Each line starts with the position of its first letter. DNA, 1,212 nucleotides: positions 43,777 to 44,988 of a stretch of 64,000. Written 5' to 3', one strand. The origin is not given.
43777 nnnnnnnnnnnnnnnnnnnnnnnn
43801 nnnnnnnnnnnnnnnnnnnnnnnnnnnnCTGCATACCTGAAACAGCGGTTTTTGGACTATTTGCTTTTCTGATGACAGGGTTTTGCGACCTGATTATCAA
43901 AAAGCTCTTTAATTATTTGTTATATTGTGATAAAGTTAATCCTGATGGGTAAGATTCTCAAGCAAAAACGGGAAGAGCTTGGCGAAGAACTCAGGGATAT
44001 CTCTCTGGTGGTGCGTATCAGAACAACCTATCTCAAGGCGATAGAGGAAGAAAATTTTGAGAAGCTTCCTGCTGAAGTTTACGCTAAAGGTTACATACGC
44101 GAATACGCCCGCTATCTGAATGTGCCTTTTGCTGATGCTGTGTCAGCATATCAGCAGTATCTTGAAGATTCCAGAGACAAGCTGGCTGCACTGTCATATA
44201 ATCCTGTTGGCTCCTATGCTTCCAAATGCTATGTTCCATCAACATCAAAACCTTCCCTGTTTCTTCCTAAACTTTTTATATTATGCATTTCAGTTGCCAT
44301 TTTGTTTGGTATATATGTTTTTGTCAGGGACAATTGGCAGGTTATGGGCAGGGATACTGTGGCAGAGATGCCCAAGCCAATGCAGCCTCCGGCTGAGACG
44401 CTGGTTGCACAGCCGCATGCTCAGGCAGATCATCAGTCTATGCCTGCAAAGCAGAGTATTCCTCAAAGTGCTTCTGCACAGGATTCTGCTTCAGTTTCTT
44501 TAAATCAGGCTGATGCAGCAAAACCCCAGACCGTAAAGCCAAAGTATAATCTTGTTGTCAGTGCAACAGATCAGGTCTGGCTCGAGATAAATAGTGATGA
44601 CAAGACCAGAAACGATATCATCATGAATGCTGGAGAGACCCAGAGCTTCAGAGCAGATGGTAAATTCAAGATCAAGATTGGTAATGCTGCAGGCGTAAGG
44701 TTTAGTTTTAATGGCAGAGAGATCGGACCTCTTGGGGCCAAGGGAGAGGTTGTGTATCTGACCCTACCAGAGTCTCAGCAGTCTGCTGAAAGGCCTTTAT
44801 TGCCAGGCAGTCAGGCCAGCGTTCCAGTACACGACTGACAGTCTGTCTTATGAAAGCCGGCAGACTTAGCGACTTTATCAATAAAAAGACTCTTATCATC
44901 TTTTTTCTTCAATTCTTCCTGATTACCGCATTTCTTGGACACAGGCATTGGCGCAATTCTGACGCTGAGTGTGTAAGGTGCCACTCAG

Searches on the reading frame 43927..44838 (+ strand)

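Call 30: search_protein_families(library=pfam, proteins=[window:43927-44838:+], max_evalue=0.01)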
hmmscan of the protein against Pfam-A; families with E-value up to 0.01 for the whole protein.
window:43927-44838:+ (303 aa): 3 families
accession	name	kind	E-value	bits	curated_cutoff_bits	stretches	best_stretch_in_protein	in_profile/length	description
PF13413.12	HTH_25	-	8e-20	70.9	24.6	1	10-66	1-57/62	Helix-turn-helix domain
PF13464.11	RodZ_C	-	4.2e-15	55.9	23.9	1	210-277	1-70/72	RodZ C-terminal domain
PF12844.13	HTH_19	-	8.2e-06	26.1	30.2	1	8-70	1-56/64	Helix-turn-helix domain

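Call 60: search_protein_families(library=padloc, proteins=[window:43927-44838:+], max_evalue=0.001)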
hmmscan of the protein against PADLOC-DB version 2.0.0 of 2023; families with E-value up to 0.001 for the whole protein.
window:43927-44838:+ (303 aa): 0 families
